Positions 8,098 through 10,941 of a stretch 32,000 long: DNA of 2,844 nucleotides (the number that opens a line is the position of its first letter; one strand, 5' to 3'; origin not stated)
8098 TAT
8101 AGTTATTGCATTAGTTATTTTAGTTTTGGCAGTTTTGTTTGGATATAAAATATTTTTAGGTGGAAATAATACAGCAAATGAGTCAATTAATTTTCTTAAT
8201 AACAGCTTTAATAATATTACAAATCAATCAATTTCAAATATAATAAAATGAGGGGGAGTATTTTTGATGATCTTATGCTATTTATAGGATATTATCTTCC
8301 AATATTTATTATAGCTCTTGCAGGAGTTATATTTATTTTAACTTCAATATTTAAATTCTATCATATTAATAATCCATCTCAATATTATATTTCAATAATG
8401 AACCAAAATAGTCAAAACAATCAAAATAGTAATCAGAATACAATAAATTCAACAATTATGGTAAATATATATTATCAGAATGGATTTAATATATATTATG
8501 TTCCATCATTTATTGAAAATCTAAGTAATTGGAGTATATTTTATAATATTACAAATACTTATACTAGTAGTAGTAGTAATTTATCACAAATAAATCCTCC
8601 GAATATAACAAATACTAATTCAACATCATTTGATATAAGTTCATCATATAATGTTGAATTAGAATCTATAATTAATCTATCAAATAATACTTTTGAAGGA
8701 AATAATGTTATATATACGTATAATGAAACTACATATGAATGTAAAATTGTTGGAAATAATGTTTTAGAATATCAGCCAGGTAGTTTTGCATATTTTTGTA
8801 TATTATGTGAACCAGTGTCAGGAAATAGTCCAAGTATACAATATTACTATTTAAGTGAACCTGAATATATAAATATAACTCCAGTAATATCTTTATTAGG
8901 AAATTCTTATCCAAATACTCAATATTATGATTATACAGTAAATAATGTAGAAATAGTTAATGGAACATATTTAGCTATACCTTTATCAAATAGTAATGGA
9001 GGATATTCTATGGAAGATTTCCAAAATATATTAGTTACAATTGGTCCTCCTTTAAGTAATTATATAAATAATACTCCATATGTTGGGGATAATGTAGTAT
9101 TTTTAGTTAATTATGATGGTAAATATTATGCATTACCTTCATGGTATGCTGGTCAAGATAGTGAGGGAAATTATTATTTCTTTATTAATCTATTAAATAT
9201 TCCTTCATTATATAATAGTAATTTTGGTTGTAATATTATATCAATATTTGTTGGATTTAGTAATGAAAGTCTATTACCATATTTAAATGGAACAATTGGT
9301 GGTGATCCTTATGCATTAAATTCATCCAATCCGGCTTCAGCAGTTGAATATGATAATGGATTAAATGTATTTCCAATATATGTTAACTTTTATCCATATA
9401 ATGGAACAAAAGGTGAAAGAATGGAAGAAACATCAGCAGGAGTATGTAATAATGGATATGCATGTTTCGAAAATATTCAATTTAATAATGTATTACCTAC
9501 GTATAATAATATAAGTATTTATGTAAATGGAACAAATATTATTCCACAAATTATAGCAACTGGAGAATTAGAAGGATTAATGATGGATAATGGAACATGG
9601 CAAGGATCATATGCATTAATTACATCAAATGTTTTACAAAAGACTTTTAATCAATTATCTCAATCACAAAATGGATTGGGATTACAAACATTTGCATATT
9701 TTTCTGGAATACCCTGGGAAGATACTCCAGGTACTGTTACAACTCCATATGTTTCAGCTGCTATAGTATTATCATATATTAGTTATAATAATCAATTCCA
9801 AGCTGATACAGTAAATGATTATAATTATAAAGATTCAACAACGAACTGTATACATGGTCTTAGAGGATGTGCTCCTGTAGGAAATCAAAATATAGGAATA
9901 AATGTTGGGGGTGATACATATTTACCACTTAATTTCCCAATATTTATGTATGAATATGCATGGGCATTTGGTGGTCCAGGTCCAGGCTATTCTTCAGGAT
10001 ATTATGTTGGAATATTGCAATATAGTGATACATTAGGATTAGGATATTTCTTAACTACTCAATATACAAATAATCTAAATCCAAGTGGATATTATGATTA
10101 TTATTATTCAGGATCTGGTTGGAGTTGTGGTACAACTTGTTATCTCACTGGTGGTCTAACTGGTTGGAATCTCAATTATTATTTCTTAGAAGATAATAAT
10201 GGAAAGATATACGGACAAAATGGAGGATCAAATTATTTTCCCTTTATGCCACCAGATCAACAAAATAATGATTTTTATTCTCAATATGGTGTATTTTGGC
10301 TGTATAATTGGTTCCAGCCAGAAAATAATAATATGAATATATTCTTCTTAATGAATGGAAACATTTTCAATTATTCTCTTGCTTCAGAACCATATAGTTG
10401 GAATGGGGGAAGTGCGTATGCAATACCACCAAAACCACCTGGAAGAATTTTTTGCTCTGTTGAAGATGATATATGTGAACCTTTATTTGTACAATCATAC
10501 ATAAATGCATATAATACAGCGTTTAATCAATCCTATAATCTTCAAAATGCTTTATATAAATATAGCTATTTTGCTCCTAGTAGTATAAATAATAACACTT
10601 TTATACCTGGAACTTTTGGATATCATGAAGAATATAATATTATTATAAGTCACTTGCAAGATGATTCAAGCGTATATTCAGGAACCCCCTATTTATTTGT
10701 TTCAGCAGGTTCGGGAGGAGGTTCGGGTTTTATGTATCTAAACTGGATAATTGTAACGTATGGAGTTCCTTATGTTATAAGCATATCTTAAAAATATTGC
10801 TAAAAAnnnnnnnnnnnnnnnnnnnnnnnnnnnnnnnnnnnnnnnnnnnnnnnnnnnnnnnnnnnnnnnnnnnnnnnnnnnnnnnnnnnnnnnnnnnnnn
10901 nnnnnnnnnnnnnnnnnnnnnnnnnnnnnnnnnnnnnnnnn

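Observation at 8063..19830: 11.8-kb island of 13 consecutive extracytoplasmic proteins, 11 with prepilin-like N-termini and no assembly machinery: candidate undescribed surface filament / host-contact system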

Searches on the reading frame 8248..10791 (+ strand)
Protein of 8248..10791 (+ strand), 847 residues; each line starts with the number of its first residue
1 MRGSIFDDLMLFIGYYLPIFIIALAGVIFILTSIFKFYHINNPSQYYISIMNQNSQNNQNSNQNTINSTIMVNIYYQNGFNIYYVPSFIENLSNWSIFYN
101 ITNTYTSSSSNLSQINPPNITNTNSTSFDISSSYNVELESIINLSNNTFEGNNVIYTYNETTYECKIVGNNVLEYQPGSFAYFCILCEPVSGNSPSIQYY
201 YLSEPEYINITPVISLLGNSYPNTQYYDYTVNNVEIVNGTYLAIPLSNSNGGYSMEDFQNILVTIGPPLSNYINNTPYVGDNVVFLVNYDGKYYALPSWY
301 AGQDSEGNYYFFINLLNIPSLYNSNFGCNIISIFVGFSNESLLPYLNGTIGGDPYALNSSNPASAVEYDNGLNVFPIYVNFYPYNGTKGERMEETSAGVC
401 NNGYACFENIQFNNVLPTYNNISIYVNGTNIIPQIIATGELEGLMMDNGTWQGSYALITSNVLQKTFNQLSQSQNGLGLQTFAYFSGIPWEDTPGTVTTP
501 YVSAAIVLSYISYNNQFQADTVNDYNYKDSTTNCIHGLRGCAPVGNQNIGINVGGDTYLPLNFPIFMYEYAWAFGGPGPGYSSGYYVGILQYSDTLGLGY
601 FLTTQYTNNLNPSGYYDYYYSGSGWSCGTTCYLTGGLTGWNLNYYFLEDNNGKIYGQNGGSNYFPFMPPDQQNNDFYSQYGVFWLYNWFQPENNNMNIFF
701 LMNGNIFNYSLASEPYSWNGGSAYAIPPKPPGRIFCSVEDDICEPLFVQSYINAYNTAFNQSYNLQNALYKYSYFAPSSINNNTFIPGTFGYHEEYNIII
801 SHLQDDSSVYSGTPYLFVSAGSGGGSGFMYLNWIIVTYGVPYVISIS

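Call 7: search_protein_families(library=pfam, max_evalue=1, proteins=[window:8248-10791:+])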
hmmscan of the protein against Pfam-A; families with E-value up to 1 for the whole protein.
window:8248-10791:+ (847 aa): 1 family
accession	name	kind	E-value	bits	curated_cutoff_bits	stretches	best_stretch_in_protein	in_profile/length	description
PF14517.12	Tachylectin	-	0.028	14.6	29.8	1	623-707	114-191/230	Tachylectin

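Call 8: search_protein_families(library=ncbifam, max_evalue=1, proteins=[window:8248-10791:+])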
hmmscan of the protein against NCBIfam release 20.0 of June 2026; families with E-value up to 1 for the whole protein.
window:8248-10791:+ (847 aa): 0 families

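Call 9: search_protein_families(library=phrogs, max_evalue=0.1, proteins=[window:8248-10791:+])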
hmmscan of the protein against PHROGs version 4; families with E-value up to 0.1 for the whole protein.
window:8248-10791:+ (847 aa): 0 families

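Call 50: find_homologous_proteins(query=window:8248-10791:+, max_evalue=0.001)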
Query window:8248-10791:+ (847 aa): 45 proteins with E <= 0.001 among 8000 candidates.
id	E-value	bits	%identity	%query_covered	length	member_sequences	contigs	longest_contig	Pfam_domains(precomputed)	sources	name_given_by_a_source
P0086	0.0e+0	1412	79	100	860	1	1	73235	-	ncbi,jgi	jgi:hypothetical protein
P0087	0.0e+0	1392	78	100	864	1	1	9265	-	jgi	-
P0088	0.0e+0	1276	73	100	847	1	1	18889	-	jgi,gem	-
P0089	0.0e+0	1250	72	100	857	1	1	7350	-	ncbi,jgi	jgi:hypothetical protein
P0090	0.0e+0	1245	72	100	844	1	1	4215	-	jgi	-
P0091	0.0e+0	1225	69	100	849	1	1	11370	-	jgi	jgi:hypothetical protein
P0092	0.0e+0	1224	70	100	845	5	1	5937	-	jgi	-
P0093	0.0e+0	1217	72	100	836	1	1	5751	-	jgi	-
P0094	0.0e+0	1212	71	100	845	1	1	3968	-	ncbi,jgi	jgi:hypothetical protein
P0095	0.0e+0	1197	68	100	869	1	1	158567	-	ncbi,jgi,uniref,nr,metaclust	ncbi:hypothetical protein Nst1_036 [Candidatus Nanobsidianus stetteri]|uniref:Uncharacterized protei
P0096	0.0e+0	1196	70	100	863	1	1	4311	-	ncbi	ncbi:MAG: hypothetical protein RXQ77_02725 [Candidatus Nanopusillus sp.]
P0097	0.0e+0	1172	69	100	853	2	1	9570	-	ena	-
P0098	0.0e+0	1169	69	100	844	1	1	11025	-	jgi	jgi:hypothetical protein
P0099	0.0e+0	1163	68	100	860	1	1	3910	-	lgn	-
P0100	0.0e+0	1155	70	100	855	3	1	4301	-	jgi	-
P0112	6.2e-283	960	66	85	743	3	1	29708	-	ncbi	ncbi:hypothetical protein WIW71_12940 [Stygiolobus sp. CP8521M]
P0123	7.5e-202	691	62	70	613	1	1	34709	-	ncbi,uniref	ncbi:hypothetical protein [Stygiolobus sp. RP850M]|uniref:hypothetical protein n=1 Tax=Stygiolobus s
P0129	1.6e-80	290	40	65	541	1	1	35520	-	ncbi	ncbi:MAG: hypothetical protein ACP5HQ_06965 [Thermoprotei archaeon]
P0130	1.2e-70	257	38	61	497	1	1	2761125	-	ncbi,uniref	ncbi:hypothetical protein [Sulfurisphaera ohwakuensis]|uniref:hypothetical protein n=1 Tax=Sulfurisp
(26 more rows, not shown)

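Call 51: find_encoding_contigs(protein=P0130, flank=10000, max_places=3)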
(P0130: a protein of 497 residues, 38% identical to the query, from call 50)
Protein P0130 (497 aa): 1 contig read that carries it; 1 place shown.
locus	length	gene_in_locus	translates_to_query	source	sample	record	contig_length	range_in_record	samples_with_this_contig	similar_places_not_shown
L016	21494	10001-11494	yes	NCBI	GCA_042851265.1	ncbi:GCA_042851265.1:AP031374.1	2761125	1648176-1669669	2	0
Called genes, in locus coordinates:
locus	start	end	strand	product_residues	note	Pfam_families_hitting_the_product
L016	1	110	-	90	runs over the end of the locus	-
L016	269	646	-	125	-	-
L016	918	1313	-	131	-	-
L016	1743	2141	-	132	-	-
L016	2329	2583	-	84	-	-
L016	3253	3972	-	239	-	-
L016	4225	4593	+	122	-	-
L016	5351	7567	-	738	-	PF05317:Thermopsin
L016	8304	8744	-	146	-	-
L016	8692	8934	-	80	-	-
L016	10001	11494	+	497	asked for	-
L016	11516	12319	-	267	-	-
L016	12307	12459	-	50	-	-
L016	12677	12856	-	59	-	-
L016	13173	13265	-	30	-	-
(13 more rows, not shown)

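Call 52: find_encoding_contigs(protein=P0112, flank=10000, max_places=2)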
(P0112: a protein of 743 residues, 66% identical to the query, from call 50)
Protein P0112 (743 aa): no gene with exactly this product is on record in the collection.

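Call 67: predict_structure(alignment_id=A2)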
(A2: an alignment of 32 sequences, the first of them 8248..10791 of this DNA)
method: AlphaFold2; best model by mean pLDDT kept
length: 847 residues; sequences in the alignment: 32
mean_pLDDT: 55.3   pTM: 0.64
mean pLDDT of the five models: 55.3, 51.2, 48.4, 48.0, 45.5
residues with pLDDT >= 90: 0; 70-90: 180; 50-70: 314; < 50: 353
segments of 3 or more residues with pLDDT < 50: 1-3, 33-68, 86-95, 103-138, 146-151, 193-199, 248-254, 323-327, 351-374, 383-399, 410-414, 428-433, 437-439, 448-451, 471-476, 491-502, 524-554, 572-575, 592-617, 650-657, 675-678, 690-698, 704-710, 737-741, 757-810, 823-827
pLDDT, mean of each block of 10 residues (from residue 1): 54 75 76 40 25 26 43 57 47 48 45 41 42 46 48 58 64 55 65 48 71 78 76 83 57 52 82 78 82 80 79 70 51 82 66 42 33 49 40 38 55 55 63 49 58 70 66 54 70 39 65 61 48 39 40 59 66 52 63 39 36 47 63 54 61 49 57 50 63 44 48 62 66 51 63 57 33 36 36 28 37 73 54 72 61
secondary structure, 60 per line:
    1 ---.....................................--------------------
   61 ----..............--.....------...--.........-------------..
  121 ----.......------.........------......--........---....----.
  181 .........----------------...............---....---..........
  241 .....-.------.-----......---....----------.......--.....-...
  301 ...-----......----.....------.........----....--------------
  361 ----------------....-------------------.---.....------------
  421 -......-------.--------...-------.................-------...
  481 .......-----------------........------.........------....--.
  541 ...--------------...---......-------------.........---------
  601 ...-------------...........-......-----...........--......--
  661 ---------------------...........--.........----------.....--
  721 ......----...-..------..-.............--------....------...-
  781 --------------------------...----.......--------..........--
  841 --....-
elements in order (helices of 4 or more, strands of 3 or more residues): H4-40 E65-78 E81-85 E97-105 E125-131 E138-146 E153-158 E161-168 E172-175 E180-189 E206-212 H213-220 H224-227 E231-245 E260-265 H269-272 E283-289 E292-296 E298-303 E309-314 H319-323 E330-338 H343-346 E377-380 E404-408 E422-427 E444-446 E454-460 H461-470 E478-487 E505-512 E519-521 H522-527 E534-537 E540-543 E558-560 E564-569 E583-591 E601-603 E617-627 H629-634 E640-650 E653-658 E682-692 E695-703 E714-718 E721-726 H746-758 H767-770 E814-820 E829-838 E843-846

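Call 69: fold_search(model_id=the predicted structure, library=pdb)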
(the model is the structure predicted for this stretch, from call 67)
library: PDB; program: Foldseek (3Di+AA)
matches with E <= 10: 180; with E <= 0.001: 1
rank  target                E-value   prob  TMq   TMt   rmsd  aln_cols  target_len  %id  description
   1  9lr7_B                8.8e-04  0.30  0.08  0.16  23.3       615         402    8  Crystal Structure of the Basal pilin EbpB from Enterococcus faecalis. (released 2025-07-16)
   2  9lr7_C                7.7e-03  0.18  0.08  0.16  22.9       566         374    8  Crystal Structure of the Basal pilin EbpB from Enterococcus faecalis. (released 2025-07-16)
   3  3hr6                  2.2e-02  0.10  0.08  0.14  22.2       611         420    8  Structure of the Corynebacterium diphtheriae major pilin SpaA points to a modular pilus assembly stabilizing isopeptide  (released 2009-09-15)
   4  3htl                  7.2e-02  0.08  0.08  0.15  22.9       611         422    8  Structure of the Corynebacterium diphtheriae major pilin SpaA points to a modular pilus assembly with stabilizing isopep (released 2009-09-15)
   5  4q1z                  1.3e-01  0.12  0.07  0.13  17.0       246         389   10  Crystal structure of a DUF4876 family protein (BT_1938) from Bacteroides thetaiotaomicron VPI-5482 at 2.50 A resolution (released 2014-04-23)
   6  7djl_B                2.0e-01  0.44  0.07  0.12  15.5       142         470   10  Structure of four truncated and mutated forms of quenching protein (released 2022-06-08)
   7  3wo3_F                2.6e-01  0.02  0.04  0.09  22.4       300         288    7  Crystal structure of IL-18 in complex with IL-18 receptor alpha (released 2014-12-17)
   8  7djl_A                3.7e-01  0.38  0.07  0.12   9.6       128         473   12  Structure of four truncated and mutated forms of quenching protein (released 2022-06-08)
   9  7w7i_B                3.7e-01  0.05  0.07  0.14  20.9       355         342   11  Crystal Structure of shaft pilin PitB from pilus islet-2 of Streptococcus oralis (released 2022-06-01)
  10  6lir_B                3.7e-01  0.03  0.06  0.15  19.4       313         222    9  crystal structure of chicken TCR for 2.0 (released 2020-11-18)
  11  7avh                  4.2e-01  0.57  0.08  0.32  12.7       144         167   10  Streptococcal High Identity Repeats in Tandem (SHIRT) domains 3-4 from cell surface protein SGO_0707 (released 2021-06-09)
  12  3wo3_B                4.2e-01  0.02  0.04  0.08  22.7       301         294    8  Crystal structure of IL-18 in complex with IL-18 receptor alpha (released 2014-12-17)
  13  4jde_A                4.9e-01  0.08  0.06  0.21  11.5       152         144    9  Crystal structure of PUD-1/PUD-2 heterodimer (released 2013-11-06)
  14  7c7u_A                5.2e-01  0.02  0.10  0.14  25.8       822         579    8  Biofilm associated protein - BSP domain (released 2021-05-12)
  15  7djl_C                6.0e-01  0.28  0.07  0.12  14.7       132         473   11  Structure of four truncated and mutated forms of quenching protein (released 2022-06-08)
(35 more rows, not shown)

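Call 74: find_related_loci(query=A2, collection=viral_contigs, flank=8000)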
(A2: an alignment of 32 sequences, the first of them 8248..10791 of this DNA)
Query A2 (847 aa) in viral_contigs; peptide patterns used: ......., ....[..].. (x = any residue, [..] = any of these).
440 stretches matched a pattern, but none encodes a relative of the query by tblastn (E <= 1e-3).

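Call 75: search_solved_structures(query=A2, max_evalue=1)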
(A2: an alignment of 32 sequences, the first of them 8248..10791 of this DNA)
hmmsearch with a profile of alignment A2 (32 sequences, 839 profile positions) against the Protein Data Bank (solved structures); distinct sequences matched with E-value up to 1: 4.
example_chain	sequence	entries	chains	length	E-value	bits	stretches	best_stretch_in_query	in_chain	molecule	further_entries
9e2t_B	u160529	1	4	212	0.16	13.5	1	685-748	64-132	Interleukin-21 receptor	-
7kq7_B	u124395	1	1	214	0.17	13.4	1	685-747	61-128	Interleukin-21 receptor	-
3tgx_A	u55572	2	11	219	0.17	13.4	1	685-748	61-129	Interleukin-21 receptor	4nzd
8ent_B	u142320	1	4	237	0.2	13.2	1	685-747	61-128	Interleukin-21 receptor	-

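Call 84: find_encoding_contigs(protein=P0123, flank=8000, max_places=2)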
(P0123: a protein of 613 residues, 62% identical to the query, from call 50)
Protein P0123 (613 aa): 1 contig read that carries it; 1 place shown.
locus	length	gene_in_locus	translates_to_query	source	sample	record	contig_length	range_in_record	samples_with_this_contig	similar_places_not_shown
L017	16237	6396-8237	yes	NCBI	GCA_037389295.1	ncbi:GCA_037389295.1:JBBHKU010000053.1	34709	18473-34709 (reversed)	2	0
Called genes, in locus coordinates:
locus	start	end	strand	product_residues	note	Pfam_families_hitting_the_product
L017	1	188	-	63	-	PF04693:DDE_Tnp_2 (weak)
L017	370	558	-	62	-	-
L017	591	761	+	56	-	-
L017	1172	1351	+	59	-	-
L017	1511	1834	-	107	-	PF00571:CBS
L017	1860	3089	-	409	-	PF13173:AAA_14, PF13635:DUF4143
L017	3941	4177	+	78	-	-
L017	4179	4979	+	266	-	PF00005:ABC_tran, PF13476:AAA_23 (weak), PF13304:AAA_21 (weak)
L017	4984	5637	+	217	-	-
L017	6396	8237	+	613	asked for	-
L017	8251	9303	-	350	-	-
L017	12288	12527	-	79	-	-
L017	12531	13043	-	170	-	PF11848:DUF3368 (weak)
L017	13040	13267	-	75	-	-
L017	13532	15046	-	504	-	PF04471:Mrr_cat, PF13156:Mrr_cat_2, PF22722:NA-iREase1 (faint)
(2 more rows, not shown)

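Call 85: find_encoding_contigs(protein=P0129, flank=8000, max_places=2)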
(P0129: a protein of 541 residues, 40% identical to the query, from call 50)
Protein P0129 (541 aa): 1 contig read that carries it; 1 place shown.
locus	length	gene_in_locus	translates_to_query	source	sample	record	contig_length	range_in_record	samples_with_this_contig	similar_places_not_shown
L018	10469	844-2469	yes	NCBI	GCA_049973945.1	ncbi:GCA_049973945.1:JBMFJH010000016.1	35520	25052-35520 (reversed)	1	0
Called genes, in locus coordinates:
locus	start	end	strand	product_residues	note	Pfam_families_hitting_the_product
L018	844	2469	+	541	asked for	-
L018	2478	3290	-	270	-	-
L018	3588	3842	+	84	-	PF02697:VAPB_antitox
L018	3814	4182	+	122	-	PF01850:PIN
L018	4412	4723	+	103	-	PF01909:NTP_transf_2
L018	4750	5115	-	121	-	-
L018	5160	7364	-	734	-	PF00069:Pkinase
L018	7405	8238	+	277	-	PF27368:TRM10_N, PF27710:TRM10_TRM10A (faint)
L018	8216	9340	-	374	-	PF07690:MFS_1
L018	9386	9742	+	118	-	PF00126:HTH_1 (weak)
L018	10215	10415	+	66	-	-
